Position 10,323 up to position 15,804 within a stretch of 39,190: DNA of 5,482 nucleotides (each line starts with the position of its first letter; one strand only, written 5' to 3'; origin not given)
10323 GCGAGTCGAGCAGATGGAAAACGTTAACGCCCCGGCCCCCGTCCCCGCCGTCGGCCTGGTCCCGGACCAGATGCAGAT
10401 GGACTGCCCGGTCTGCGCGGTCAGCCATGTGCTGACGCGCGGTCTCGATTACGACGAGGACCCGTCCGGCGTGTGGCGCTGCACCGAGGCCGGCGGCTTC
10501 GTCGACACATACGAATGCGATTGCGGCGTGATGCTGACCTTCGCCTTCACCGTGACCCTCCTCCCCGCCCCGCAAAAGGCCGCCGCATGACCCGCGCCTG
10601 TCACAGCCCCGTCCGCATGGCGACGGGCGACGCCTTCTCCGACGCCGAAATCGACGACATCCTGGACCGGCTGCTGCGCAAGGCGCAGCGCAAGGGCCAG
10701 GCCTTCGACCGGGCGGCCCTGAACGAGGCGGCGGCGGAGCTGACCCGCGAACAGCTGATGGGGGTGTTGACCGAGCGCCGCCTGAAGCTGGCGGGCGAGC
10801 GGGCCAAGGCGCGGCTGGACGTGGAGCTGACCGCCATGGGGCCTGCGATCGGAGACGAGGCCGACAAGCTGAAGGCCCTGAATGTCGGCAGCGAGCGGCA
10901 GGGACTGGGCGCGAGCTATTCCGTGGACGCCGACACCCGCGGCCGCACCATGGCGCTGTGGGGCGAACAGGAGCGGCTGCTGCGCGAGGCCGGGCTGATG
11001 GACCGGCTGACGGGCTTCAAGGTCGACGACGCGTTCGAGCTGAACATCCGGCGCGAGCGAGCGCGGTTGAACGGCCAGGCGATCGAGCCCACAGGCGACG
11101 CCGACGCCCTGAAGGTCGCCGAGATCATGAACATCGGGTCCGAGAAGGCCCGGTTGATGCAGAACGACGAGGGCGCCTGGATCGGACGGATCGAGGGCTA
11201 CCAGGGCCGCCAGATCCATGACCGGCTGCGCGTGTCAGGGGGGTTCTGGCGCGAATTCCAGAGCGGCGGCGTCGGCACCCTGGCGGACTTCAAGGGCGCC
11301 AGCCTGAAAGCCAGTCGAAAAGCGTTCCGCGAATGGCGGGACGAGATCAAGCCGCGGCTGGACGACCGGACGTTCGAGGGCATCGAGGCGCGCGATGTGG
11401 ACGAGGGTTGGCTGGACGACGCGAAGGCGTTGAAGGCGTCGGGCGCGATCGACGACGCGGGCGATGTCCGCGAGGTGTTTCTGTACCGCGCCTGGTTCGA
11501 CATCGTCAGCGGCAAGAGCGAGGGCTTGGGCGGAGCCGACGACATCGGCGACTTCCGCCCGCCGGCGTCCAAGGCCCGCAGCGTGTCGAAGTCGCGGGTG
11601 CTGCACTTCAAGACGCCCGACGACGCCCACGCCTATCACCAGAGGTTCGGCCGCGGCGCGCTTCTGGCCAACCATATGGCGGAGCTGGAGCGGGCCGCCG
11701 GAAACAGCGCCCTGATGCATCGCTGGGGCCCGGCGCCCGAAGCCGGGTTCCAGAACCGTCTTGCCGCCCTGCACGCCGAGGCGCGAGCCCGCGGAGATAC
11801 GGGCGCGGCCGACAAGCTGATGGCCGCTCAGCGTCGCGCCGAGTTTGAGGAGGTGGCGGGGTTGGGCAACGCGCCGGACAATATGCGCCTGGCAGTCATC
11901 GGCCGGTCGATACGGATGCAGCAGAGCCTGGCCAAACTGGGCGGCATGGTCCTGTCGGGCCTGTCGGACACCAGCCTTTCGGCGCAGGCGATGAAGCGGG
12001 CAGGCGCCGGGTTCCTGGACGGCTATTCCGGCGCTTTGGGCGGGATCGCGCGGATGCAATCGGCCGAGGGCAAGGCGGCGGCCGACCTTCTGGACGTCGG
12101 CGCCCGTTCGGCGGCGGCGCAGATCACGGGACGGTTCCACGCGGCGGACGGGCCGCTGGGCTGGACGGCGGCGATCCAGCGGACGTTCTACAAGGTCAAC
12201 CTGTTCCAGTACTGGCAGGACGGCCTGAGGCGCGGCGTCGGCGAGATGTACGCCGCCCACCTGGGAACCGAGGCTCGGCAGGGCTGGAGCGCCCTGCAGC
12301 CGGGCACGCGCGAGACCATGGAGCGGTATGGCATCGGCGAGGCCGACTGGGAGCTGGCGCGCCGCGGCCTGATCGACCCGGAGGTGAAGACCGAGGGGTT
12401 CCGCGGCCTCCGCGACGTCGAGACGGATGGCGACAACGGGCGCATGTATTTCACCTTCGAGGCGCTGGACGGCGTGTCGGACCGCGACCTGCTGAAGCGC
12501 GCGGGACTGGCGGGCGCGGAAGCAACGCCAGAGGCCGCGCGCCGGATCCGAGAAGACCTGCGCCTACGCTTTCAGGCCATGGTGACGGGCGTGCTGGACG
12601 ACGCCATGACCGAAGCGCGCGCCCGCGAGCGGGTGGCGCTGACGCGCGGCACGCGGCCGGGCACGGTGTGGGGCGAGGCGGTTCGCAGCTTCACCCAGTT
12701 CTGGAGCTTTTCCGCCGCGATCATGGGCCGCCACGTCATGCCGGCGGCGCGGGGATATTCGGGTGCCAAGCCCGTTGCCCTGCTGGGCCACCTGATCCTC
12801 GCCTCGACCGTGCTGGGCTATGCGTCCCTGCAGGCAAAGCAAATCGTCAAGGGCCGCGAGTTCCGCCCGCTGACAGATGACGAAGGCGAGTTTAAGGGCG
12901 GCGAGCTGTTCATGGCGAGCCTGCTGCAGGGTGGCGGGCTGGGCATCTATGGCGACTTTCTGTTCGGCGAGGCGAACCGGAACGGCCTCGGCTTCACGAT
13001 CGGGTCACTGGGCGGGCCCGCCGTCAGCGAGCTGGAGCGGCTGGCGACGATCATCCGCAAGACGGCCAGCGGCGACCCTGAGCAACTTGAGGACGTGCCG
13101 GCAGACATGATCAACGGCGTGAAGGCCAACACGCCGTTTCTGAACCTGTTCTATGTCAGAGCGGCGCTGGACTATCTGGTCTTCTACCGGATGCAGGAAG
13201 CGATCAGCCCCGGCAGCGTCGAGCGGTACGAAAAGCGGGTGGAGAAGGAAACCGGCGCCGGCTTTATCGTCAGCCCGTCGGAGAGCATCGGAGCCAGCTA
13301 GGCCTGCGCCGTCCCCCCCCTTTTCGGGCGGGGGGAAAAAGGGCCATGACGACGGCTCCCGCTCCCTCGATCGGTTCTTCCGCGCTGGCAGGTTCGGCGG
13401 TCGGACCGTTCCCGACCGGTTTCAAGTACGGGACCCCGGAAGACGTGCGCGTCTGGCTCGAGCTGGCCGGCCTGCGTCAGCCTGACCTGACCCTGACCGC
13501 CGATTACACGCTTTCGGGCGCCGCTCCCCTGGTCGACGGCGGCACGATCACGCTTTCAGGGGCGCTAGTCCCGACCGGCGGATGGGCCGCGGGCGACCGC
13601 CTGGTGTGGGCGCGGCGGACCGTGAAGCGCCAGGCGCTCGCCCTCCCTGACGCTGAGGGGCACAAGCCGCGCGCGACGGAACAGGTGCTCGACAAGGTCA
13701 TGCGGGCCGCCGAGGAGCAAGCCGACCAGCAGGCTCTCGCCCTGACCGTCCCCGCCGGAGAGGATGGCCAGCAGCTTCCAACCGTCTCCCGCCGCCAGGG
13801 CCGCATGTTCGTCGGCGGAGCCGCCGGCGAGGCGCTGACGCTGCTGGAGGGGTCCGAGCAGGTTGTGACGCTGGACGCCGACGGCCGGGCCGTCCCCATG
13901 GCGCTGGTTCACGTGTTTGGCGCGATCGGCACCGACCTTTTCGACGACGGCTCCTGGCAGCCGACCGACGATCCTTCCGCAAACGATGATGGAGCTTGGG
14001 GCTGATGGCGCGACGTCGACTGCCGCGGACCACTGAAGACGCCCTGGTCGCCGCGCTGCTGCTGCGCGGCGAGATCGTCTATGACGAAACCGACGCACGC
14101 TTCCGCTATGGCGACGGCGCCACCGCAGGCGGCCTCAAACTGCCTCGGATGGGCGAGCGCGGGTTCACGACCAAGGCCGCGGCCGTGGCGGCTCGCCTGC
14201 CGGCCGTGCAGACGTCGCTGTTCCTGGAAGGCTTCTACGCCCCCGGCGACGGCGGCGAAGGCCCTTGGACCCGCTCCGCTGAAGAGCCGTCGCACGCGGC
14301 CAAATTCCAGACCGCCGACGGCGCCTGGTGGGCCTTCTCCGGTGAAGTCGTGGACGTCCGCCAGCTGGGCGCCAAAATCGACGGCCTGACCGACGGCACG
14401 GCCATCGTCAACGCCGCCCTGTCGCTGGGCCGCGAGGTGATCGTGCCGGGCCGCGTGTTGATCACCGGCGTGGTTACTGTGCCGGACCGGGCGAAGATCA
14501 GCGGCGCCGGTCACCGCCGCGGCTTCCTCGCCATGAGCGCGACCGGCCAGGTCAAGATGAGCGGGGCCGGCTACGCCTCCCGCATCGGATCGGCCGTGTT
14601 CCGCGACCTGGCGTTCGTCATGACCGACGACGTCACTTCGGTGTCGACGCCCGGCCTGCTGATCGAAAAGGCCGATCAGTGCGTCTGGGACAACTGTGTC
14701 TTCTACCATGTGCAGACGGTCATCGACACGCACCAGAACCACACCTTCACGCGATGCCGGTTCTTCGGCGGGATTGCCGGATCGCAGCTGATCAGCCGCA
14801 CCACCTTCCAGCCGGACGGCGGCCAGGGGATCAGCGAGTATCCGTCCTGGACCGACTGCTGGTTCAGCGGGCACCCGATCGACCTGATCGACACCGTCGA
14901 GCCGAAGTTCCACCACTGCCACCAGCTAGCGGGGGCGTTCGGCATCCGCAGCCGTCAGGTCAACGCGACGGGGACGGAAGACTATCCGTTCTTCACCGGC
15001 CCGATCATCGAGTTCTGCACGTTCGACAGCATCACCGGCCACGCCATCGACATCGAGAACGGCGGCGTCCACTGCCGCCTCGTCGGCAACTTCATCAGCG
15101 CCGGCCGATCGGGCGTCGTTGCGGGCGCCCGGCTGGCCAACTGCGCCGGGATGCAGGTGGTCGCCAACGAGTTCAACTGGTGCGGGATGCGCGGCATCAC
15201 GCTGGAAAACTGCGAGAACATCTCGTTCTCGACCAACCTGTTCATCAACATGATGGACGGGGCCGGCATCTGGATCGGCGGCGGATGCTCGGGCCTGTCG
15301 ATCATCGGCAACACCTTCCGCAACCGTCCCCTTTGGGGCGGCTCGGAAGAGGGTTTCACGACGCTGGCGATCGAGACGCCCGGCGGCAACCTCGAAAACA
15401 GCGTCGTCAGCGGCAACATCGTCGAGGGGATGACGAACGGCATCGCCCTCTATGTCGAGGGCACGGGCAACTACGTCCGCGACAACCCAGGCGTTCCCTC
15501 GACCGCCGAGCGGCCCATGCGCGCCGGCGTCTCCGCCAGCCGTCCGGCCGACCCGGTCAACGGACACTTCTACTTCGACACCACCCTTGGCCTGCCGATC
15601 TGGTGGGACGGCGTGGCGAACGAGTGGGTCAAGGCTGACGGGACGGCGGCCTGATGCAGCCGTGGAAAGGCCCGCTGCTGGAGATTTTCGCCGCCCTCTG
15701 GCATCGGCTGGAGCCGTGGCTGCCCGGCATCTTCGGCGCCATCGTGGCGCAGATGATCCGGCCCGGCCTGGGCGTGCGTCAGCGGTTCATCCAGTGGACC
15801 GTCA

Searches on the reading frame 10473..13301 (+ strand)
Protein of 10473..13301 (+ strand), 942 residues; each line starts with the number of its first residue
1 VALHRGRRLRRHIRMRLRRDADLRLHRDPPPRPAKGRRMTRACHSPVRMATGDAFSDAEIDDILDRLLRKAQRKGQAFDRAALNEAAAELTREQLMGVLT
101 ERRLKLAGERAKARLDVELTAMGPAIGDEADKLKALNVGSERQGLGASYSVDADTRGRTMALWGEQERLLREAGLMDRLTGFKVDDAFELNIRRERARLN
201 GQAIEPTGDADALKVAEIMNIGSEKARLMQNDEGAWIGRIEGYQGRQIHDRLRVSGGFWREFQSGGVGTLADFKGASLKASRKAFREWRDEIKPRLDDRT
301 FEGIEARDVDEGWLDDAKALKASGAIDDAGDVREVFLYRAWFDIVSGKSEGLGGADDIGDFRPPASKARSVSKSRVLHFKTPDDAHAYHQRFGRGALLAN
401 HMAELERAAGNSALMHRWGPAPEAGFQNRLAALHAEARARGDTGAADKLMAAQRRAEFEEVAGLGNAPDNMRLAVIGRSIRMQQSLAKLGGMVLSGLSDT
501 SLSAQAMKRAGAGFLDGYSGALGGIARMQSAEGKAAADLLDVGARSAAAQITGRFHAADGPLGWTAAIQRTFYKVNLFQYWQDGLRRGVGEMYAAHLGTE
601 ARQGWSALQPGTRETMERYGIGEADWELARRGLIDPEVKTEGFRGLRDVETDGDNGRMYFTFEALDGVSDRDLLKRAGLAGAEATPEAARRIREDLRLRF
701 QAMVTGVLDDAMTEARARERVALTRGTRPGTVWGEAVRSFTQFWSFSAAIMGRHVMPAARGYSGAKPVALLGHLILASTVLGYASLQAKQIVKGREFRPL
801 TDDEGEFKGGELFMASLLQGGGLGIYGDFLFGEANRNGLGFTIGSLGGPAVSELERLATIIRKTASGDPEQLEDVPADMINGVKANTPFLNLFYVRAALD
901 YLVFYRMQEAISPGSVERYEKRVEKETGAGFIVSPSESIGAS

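Call 7: search_protein_families(library=phrogs, proteins=[window:10473-13301:+], max_evalue=0.001)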
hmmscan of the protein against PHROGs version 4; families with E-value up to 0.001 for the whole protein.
window:10473-13301:+ (942 aa): 3 families
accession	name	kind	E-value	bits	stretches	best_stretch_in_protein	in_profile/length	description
phrog_684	-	head and packaging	2.4e-122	411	1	39-937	1-827/840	virion structural protein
phrog_26678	-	unknown function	1e-33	117.8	1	688-933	70-308/324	-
phrog_23925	-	unknown function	1.2e-08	35.2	1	372-504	288-422/471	-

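Call 8: search_protein_families(library=pfam, proteins=[window:10473-13301:+], max_evalue=0.001)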
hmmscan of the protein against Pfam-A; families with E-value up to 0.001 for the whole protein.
window:10473-13301:+ (942 aa): 0 families

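Call 42: search_solved_structures(query=window:10473-13301:+, max_evalue=0.01)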
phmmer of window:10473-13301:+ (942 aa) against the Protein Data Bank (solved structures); distinct sequences matched with E-value up to 0.01: 0.

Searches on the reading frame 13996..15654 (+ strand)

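Call 7: search_protein_families(library=phrogs, proteins=[window:13996-15654:+], max_evalue=0.001)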
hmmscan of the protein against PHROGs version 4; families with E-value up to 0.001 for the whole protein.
window:13996-15654:+ (552 aa): 4 families
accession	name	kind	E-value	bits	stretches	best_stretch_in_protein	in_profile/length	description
phrog_7173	-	tail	2.6e-30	106.9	1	116-546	213-625/626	tail spike protein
phrog_20787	-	head and packaging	6.9e-13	49.6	1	508-550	25-65/67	virion structural protein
phrog_19253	-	unknown function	1.6e-08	34.4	1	69-170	254-365/806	-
phrog_2234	-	tail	0.00043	20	0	356-494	539-663/757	tail spike protein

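Call 8: search_protein_families(library=pfam, proteins=[window:13996-15654:+], max_evalue=0.001)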
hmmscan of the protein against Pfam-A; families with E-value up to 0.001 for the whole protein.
window:13996-15654:+ (552 aa): 2 families
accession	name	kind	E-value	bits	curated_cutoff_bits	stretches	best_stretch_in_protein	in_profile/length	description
PF13229.12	Beta_helix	-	1.1e-12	48.3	25.9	2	336-444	34-137/158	Right handed beta helix region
PF05048.19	NosD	-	7.2e-07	29.3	23.6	0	351-496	19-143/212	Periplasmic copper-binding protein (NosD)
